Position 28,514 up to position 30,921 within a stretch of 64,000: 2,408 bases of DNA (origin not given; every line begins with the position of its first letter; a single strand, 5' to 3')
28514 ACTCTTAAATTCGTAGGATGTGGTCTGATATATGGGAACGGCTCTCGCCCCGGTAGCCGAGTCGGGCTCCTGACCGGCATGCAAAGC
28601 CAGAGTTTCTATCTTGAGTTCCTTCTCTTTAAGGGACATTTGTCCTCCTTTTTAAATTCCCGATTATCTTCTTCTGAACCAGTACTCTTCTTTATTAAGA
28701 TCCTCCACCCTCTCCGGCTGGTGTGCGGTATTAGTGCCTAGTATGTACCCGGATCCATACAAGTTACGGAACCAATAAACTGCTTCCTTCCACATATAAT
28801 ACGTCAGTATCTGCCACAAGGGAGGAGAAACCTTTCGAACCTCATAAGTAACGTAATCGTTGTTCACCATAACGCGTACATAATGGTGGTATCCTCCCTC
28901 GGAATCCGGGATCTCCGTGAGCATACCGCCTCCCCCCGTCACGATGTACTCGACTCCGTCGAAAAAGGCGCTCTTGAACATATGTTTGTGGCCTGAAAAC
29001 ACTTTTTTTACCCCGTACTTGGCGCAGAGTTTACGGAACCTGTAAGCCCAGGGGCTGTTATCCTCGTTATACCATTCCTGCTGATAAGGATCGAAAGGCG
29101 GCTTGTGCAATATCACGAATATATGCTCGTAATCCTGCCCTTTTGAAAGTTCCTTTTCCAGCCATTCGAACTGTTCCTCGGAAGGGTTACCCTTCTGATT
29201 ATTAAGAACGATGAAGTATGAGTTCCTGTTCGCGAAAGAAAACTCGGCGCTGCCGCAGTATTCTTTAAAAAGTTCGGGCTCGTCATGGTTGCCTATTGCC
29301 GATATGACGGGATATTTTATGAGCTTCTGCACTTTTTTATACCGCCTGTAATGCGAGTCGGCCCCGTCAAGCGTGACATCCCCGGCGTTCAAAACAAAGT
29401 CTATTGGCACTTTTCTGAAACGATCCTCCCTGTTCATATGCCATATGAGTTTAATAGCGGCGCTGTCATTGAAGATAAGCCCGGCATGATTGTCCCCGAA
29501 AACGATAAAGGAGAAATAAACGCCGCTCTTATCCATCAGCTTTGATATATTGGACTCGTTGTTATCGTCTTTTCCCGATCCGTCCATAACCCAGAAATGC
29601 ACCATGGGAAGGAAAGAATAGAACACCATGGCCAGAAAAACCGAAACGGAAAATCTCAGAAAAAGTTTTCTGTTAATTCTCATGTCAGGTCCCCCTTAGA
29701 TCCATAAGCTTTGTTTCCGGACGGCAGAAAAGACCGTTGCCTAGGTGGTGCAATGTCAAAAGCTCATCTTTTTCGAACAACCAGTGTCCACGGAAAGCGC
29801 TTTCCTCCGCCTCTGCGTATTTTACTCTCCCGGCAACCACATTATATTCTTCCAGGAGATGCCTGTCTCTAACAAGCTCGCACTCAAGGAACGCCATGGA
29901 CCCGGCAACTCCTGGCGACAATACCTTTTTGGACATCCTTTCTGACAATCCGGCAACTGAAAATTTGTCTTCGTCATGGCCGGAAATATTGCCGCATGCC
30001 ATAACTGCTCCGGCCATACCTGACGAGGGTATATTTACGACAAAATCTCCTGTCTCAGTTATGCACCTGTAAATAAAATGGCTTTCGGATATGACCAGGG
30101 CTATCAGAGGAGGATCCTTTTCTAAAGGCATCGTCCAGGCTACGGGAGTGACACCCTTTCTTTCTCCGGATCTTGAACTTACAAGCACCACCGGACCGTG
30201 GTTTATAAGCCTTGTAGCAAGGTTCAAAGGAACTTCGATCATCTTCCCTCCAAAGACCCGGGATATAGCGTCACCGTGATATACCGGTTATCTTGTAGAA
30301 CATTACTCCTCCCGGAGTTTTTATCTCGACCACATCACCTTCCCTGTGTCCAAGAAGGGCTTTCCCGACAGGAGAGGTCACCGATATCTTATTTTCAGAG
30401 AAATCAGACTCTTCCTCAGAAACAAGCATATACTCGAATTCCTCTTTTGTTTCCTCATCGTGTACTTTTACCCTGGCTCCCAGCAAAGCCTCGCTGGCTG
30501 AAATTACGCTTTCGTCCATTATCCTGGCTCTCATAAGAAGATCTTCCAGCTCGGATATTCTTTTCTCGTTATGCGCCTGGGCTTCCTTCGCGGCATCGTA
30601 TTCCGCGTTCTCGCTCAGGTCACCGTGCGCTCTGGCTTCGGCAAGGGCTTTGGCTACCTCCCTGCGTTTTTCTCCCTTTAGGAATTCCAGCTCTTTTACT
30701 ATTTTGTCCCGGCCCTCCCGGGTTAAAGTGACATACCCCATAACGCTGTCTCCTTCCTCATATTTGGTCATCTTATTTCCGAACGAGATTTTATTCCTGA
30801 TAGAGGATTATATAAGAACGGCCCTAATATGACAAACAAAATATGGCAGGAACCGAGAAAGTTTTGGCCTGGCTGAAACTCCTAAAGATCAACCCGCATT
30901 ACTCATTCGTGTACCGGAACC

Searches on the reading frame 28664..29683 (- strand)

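Call 7: search_protein_families(library=pfam, proteins=[window:28664-29683:-])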
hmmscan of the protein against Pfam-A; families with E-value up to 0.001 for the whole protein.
window:28664-29683:- (339 aa): 2 families
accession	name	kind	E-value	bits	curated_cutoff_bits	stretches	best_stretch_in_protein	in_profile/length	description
PF00149.33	Metallophos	-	2.2e-13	51.5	21.5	1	58-235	2-190/191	Calcineurin-like phosphoesterase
PF12850.12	Metallophos_2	-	6.4e-05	23.4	27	1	86-250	20-133/154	Calcineurin-like phosphoesterase superfamily domain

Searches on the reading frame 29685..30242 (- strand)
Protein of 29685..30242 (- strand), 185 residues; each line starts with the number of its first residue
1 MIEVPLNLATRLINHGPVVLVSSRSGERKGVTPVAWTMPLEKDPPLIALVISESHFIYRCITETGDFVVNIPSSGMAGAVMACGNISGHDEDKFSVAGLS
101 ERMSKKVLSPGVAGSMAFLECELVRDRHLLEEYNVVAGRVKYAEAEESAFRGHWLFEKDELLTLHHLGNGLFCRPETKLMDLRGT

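Call 7: search_protein_families(library=pfam, proteins=[window:29685-30242:-])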
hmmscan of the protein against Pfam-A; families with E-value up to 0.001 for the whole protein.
window:29685-30242:- (185 aa): 1 family
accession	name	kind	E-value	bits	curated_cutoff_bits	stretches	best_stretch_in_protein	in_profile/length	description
PF01613.24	Flavin_Reduct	-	8.4e-24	84.9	27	1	16-152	6-140/153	Flavin reductase like domain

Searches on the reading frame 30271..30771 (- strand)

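Call 7: search_protein_families(library=pfam, proteins=[window:30271-30771:-])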
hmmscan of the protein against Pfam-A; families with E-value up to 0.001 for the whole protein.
window:30271-30771:- (166 aa): 2 families
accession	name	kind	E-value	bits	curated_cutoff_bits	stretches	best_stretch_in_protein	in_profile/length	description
PF03449.20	GreA_GreB_N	-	2e-27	95.6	24.5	1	15-84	2-71/71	Transcription elongation factor, N-terminal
PF01272.25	GreA_GreB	-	1.4e-24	86.3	26.9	1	94-165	5-76/77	Transcription elongation factor, GreA/GreB, C-term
